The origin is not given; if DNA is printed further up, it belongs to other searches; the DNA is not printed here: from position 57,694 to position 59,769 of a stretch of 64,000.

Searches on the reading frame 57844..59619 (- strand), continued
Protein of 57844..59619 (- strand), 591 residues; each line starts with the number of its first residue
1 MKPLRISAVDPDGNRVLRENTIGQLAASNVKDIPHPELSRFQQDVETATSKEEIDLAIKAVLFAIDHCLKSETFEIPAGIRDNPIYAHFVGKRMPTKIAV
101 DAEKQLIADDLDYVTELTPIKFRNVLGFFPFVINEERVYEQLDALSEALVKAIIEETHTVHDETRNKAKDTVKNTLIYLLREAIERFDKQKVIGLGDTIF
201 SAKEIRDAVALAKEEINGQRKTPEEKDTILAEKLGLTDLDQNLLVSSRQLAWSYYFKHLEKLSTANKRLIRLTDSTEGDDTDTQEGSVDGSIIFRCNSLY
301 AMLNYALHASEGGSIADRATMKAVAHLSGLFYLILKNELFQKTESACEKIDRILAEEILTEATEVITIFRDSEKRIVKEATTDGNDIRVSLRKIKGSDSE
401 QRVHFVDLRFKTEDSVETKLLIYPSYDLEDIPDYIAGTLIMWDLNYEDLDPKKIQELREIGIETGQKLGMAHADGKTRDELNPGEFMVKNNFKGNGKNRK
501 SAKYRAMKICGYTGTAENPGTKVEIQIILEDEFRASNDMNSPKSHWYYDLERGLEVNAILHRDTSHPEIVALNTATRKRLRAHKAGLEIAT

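Call 28: find_encoding_contigs(protein=P0024, flank=6000, max_places=3)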
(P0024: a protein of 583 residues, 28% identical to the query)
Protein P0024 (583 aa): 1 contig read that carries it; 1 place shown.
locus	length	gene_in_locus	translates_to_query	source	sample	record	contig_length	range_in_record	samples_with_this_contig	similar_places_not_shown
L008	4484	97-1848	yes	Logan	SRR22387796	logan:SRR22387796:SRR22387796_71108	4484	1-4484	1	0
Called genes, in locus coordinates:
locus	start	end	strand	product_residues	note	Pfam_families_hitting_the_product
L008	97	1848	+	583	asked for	-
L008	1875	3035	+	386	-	PF00266:Aminotran_5, PF01212:Beta_elim_lyase (weak), PF01041:DegT_DnrJ_EryC1, PF01053:Cys_Met_Meta_PP (weak)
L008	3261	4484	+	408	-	?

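Call 29: find_encoding_contigs(protein=P0028, flank=6000, max_places=3)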
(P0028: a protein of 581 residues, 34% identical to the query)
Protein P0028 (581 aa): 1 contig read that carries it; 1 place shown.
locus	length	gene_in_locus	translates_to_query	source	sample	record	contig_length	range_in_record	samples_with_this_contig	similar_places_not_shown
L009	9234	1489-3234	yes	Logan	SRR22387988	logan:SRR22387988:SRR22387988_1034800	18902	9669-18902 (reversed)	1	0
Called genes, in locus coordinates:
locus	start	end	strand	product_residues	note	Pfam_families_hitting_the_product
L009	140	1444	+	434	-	PF18073:Zn_ribbon_LapB, PF13481:AAA_25, PF03796:DnaB_C (faint), PF06745:ATPase, PF23442:DUF7125 (weak), PF00004:AAA (weak)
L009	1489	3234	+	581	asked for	-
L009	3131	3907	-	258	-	PF01026:TatD_DNase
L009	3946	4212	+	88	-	-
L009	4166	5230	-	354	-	PF03462:PCRF, PF00472:RF-1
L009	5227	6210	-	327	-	PF17827:PrmC_N, PF00891:Methyltransf_2 (weak), PF05175:MTS, PF06325:PrmA (weak), PF13649:Methyltransf_25, PF13847:Methyltransf_31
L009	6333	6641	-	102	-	-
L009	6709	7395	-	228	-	-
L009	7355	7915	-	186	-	-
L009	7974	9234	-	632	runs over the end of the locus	PF02518:HATPase_c, PF00204:DNA_gyraseB, PF01751:Toprim, PF00986:DNA_gyraseB_C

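Call 36: predict_structure(alignment_id=A1)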
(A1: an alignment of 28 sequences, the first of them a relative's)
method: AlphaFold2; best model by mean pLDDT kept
length: 591 residues; sequences in the alignment: 28
mean_pLDDT: 81.6   pTM: 0.83
mean pLDDT of the five models: 81.6, 80.0, 79.6, 78.6, 77.4
residues with pLDDT >= 90: 287; 70-90: 179; 50-70: 68; < 50: 57
segments of 3 or more residues with pLDDT < 50: 1-10, 13-19, 41-49, 92-117, 276-280
pLDDT, mean of each block of 10 residues (from residue 1): 37 50 82 74 45 73 71 68 61 43 37 40 80 84 87 74 90 86 81 83 92 91 94 91 94 93 91 60 53 81 88 81 94 94 94 92 92 92 90 82 93 95 88 95 95 95 95 93 96 71 85 93 96 94 93 91 84 90 90 78
secondary structure, 60 per line:
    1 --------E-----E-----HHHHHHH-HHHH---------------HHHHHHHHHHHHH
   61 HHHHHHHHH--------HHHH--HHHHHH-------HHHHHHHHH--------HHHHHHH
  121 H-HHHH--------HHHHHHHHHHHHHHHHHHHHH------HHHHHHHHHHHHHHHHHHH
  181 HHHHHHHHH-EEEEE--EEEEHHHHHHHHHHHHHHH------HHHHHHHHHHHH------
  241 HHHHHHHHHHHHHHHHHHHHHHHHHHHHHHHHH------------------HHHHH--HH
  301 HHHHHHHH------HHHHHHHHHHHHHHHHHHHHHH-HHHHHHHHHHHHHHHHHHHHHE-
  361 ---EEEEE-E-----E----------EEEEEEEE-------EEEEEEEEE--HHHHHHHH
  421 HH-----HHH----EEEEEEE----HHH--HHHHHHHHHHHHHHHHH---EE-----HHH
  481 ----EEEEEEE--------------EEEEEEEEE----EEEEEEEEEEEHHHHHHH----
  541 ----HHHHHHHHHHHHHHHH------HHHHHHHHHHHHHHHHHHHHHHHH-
elements in order: H21-27 H29-32 H48-69 H78-81 H84-89 H97-105 H114-121 H123-126 H135-155 H162-189 E191-195 E198-201 H202-216 H223-234 H241-273 H292-296 H299-308 H315-336 H338-358 E364-368 E387-394 E402-410 H413-422 E435-441 H451-467 E485-491 E506-514 E519-529 H530-536 H545-560 H567-590

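Call 39: fold_search(model_id=the predicted structure, library=pdb)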
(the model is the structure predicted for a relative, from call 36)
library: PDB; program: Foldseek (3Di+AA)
matches with E <= 10: 67; with E <= 0.001: 0
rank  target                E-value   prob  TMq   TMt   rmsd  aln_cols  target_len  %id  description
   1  7oiw_A                1.6e-02  0.90  0.18  0.29  20.7       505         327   12  Structure of S. aureus Rel catalytic domains in complex with pppGpp (released 2022-06-01)
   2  8d2j_C                1.0e+00  0.02  0.08  0.09  26.6       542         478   10  A novel insecticidal protein from ferns IPD113_Cow. (released 2023-11-08)
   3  4gex_A                1.2e+00  0.04  0.06  0.17  17.8       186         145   10  Structure of a stabilised ceSAS-6 dimer, second crystal form (released 2013-06-19)
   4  1af0                  1.7e+00  0.30  0.07  0.08   7.6        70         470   14  SERRATIA PROTEASE IN COMPLEX WITH INHIBITOR (released 1998-03-25)
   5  4lvs_A                2.0e+00  0.06  0.11  0.16  17.6       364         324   11  DNA polymerase beta mismatched substrate complex with Mn2+, 2.5 min (released 2013-09-04)
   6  9y15_A                2.0e+00  0.05  0.10  0.15  20.2       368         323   10  WT human DNA polymerase beta, Binary complex templating dA (released 2026-01-28)
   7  1sat                  2.2e+00  0.33  0.07  0.08   4.9        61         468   15  CRYSTAL STRUCTURE OF THE 50 KDA METALLO PROTEASE FROM S. MARCESCENS (released 1995-07-31)
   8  4i35                  2.2e+00  0.25  0.07  0.08   7.7        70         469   14  The crystal structure of serralysin (released 2013-11-27)
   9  1irx_B                2.6e+00  0.04  0.07  0.07  16.8       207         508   17  Crystal structure of class I lysyl-tRNA synthetase (released 2002-04-17)
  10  6mr8_A                2.8e+00  0.05  0.10  0.16  20.9       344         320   11  D276G DNA polymerase beta substrate complex with templating adenine and incoming Fapy-dGTP analog (released 2019-01-30)
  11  5v1g_A                3.4e+00  0.04  0.10  0.15  20.2       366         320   10  DNA polymerase beta binary complex with 8-oxoG at the primer terminus (released 2017-05-10)
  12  7csp_A                3.5e+00  0.02  0.10  0.12  22.5       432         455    9  Structure of Ephexin4 IDPSH (released 2021-02-24)
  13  1irx_A                3.9e+00  0.04  0.07  0.08  16.1       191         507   15  Crystal structure of class I lysyl-tRNA synthetase (released 2002-04-17)
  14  7r0g_A                3.9e+00  0.04  0.08  0.07  20.8       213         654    9  STRUCTURAL BASIS OF ION UPTAKE IN COPPER-TRANSPORTING P1B-TYPE ATPASES (released 2022-09-14)
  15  7rbi_A                4.0e+00  0.05  0.12  0.19  21.2       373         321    9  Human DNA polymerase beta crosslinked complex, 20 s Ca to Mg exchange (released 2022-03-09)
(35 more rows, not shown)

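Call 40: fold_search(model_id=the predicted structure, library=viral)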
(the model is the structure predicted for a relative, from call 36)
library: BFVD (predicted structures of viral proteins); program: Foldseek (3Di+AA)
matches with E <= 10: 63; with E <= 0.001: 0
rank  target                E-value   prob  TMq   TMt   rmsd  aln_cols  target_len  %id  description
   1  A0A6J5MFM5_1          2.4e-02  0.98  0.20  0.13  12.9       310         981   15  ART-PolyVal-like domain-containing protein [uncultured Caudovirales phage]
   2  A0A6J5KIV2            3.0e-02  0.35  0.15  0.09  25.4       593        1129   13  DdrB-like domain-containing protein [uncultured Caudovirales phage]
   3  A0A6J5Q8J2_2          5.1e-02  0.80  0.18  0.11  20.1       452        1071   10  RelA/SpoT [uncultured Caudovirales phage]
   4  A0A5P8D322            3.3e-01  0.12  0.12  0.14  23.7       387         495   15  (no name in the UniProt tables at hand)
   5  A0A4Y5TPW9            6.7e-01  0.05  0.11  0.08  24.9       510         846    9  (no name in the UniProt tables at hand)
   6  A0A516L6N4            7.0e-01  0.11  0.19  0.11  26.8       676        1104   11  (no name in the UniProt tables at hand)
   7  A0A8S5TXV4            9.1e-01  0.08  0.08  0.18  13.0       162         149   14  Uncharacterized protein [Siphoviridae sp. ctZiV25]
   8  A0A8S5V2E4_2          1.3e+00  0.02  0.07  0.05  26.9       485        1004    9  Uncharacterized protein [CrAss-like virus sp. ctelJ1]
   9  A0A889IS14            1.5e+00  0.02  0.09  0.06  26.2       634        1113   10  (no name in the UniProt tables at hand)
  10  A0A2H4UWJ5            1.5e+00  0.02  0.08  0.10  21.9       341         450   10  Uncharacterized protein [Bodo saltans virus]
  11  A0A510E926            1.6e+00  0.04  0.09  0.06  21.9       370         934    7  Uncharacterized protein [Magnaporthe oryzae chrysovirus 1]
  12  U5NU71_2              1.7e+00  0.01  0.09  0.06  31.1       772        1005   10  (no name in the UniProt tables at hand)
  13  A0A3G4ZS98            2.0e+00  0.02  0.08  0.10  20.9       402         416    9  IS4 family transposase [Barrevirus sp.]
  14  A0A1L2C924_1          2.3e+00  0.03  0.10  0.07  22.2       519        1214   12  Virion DNA-directed RNA polymerase [Pseudomonas phage ZC03]
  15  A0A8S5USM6            2.4e+00  0.09  0.10  0.27  15.3       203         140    9  Uncharacterized protein [Myoviridae sp. ctijX18]
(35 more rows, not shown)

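Call 66: list_cluster_members(proteins=[P0002, P0003, P0005, P0009, P0013, P0017, P0021, P0023, P0025, P0029])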
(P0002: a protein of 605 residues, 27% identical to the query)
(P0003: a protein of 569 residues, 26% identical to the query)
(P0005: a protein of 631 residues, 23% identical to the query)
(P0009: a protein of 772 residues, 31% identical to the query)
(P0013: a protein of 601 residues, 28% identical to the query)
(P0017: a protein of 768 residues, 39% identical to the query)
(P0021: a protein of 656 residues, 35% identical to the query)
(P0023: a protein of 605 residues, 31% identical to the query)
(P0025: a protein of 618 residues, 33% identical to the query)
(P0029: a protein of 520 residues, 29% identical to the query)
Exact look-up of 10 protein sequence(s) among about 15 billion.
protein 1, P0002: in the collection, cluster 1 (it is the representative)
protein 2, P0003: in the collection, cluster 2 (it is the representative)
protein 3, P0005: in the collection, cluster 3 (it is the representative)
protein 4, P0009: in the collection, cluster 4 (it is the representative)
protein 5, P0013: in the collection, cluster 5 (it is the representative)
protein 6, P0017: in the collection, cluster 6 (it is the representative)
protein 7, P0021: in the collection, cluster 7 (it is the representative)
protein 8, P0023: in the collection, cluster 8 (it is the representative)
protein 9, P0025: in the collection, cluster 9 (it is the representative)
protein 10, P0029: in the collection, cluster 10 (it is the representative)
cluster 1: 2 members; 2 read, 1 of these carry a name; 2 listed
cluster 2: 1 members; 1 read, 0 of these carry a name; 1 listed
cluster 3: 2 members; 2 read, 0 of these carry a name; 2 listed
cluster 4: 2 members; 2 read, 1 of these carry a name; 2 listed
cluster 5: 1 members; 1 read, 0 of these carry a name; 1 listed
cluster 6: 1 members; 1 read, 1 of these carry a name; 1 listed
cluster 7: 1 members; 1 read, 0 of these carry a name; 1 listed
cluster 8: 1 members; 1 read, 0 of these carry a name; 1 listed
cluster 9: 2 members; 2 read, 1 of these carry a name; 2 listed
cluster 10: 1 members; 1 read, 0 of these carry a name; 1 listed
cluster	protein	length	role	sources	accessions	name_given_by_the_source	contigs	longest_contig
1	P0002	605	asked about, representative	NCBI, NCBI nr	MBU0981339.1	hypothetical protein KKC94_01460 [Patescibacteria group bacterium] | hypothetical protein [Patescibacteria group bacterium]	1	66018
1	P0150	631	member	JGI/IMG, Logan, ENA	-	-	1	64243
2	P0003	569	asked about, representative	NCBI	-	-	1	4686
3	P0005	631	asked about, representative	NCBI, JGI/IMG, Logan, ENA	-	-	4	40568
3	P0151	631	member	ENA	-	-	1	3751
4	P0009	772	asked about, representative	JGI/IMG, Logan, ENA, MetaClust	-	\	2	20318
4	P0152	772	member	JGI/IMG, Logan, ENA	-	-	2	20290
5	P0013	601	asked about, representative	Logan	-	-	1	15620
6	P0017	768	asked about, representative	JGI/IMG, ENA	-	hypothetical protein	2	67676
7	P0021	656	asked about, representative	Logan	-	-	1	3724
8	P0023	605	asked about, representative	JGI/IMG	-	-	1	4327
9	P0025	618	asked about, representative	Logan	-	-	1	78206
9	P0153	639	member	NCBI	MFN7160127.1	MAG: hypothetical protein ACK4NC_00780 [Candidatus Gracilibacteria bacterium]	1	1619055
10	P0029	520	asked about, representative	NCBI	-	-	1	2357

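Call 68: find_encoding_contigs(protein=P0025, flank=8000, max_places=2)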
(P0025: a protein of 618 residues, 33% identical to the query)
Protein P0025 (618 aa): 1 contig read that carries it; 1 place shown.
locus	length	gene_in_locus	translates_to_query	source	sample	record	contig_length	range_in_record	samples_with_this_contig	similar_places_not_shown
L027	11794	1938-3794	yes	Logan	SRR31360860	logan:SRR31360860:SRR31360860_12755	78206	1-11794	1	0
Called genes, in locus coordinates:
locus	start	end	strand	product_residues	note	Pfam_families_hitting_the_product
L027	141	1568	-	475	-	PF00929:RNase_T, PF01541:GIY-YIG (weak), PF27096:UvrC_M, PF27115:Cho_C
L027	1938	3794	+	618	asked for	-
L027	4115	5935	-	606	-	-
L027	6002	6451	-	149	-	PF00588:SpoU_methylase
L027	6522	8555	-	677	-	PF17191:RecG_wedge, PF00270:DEAD, PF04851:ResIII, PF00271:Helicase_C, PF22590:Cas3-like_C_2 (weak), PF19833:RecG_dom3_C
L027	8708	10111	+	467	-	-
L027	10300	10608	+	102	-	-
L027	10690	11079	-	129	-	-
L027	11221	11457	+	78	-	-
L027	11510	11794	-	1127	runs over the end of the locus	PF00580:UvrD-helicase, PF13245:AAA_19, PF13361:UvrD_C, PF13538:UvrD_C_2 (faint), PF12705:PDDEXK_1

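Call 69: find_encoding_contigs(protein=P0023, flank=6000, max_places=2)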
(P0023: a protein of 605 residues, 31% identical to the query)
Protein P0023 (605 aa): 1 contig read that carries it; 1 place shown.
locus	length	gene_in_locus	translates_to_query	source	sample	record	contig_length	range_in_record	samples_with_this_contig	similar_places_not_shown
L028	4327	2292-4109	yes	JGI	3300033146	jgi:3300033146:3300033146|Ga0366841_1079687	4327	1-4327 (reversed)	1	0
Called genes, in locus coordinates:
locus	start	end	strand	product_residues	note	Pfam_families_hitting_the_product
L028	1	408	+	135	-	?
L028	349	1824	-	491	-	PF01943:Polysacc_synt, PF13440:Polysacc_synt_3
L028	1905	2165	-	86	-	-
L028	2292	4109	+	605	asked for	-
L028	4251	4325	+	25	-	?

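Call 70: find_encoding_contigs(protein=P0017, flank=6000, max_places=2)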
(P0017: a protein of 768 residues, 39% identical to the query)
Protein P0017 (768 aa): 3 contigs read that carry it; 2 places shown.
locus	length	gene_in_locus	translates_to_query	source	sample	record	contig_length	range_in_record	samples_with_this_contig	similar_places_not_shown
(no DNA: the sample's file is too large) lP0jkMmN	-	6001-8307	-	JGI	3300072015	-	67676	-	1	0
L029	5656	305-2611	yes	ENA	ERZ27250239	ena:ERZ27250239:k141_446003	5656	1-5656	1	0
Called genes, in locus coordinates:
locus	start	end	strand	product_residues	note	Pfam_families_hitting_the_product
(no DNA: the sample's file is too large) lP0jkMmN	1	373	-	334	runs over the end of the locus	PF18030:Rimk_N, PF03133:TTL (faint), PF14397:ATPgrasp_ST (faint), PF02655:ATP-grasp_3, PF08443:RimK, PF02955:GSH-S_ATP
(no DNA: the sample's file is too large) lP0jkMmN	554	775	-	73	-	-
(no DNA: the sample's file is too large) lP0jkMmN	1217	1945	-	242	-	-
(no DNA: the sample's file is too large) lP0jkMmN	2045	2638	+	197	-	-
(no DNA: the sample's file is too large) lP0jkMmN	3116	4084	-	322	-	-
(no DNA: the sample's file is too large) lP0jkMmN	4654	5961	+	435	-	PF18073:Zn_ribbon_LapB, PF00154:RecA_N (weak), PF13481:AAA_25, PF08423:Rad51 (faint), PF23442:DUF7125 (faint), PF03796:DnaB_C (weak), PF06745:ATPase, PF00004:AAA (weak), +1 more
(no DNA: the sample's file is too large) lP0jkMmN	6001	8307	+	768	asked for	-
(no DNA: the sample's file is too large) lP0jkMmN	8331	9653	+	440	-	-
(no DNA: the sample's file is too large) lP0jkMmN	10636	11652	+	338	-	PF18152:DAHP_snth_FXD, PF00793:DAHP_synth_1, PF03102:NeuB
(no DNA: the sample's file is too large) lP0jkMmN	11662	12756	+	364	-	PF00465:Fe-ADH, PF13685:Fe-ADH_2, PF01761:DHQ_synthase, PF24621:DHQS_C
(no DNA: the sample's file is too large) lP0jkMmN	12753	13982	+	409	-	PF00275:EPSP_synthase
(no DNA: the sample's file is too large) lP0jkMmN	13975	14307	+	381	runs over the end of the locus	PF07690:MFS_1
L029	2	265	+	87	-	?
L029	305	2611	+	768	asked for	-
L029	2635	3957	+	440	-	-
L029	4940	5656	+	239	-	?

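Call 89: search_protein_families(library=phrogs, alignment_id=A1, max_evalue=0.01)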
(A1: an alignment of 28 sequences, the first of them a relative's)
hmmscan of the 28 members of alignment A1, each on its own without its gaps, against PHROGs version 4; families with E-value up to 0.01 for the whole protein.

A. member 1, P0001 (591 aa): 0 families

B. families by the number of members that match (of 28 scanned): 1 family
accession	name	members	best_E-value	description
phrog_77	-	1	0.0027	SbcC-like subunit of palindrome specific endonuclease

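Call 95: find_encoding_contigs(protein=P0153, flank=10000, max_places=1)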
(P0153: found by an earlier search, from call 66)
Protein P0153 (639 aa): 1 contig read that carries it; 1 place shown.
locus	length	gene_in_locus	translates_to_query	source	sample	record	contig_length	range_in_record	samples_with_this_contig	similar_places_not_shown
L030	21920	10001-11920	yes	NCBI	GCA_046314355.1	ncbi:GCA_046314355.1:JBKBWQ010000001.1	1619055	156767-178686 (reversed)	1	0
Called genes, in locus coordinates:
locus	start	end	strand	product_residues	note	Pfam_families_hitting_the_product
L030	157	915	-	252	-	PF04029:2-ph_phosp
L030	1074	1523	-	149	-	PF01592:NifU_N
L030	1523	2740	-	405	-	PF00266:Aminotran_5, PF00155:Aminotran_1_2, PF01041:DegT_DnrJ_EryC1 (weak), PF01212:Beta_elim_lyase (weak), PF01053:Cys_Met_Meta_PP (weak)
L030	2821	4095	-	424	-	PF19295:SufBD_N (weak), PF01458:SUFBD_core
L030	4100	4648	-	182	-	-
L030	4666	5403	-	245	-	PF02463:SMC_N (faint), PF00005:ABC_tran, PF13304:AAA_21 (faint)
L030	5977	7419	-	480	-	PF19295:SufBD_N, PF01458:SUFBD_core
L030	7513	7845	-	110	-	-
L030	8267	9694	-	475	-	PF00929:RNase_T, PF01541:GIY-YIG (weak), PF27096:UvrC_M, PF27115:Cho_C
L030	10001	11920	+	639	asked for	-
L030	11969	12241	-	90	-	PF01809:YidD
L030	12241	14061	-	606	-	-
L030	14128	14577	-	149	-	PF00588:SpoU_methylase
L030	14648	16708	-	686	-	PF17191:RecG_wedge, PF00270:DEAD, PF04851:ResIII, PF00271:Helicase_C, PF22590:Cas3-like_C_2 (weak), PF19833:RecG_dom3_C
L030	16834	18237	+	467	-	-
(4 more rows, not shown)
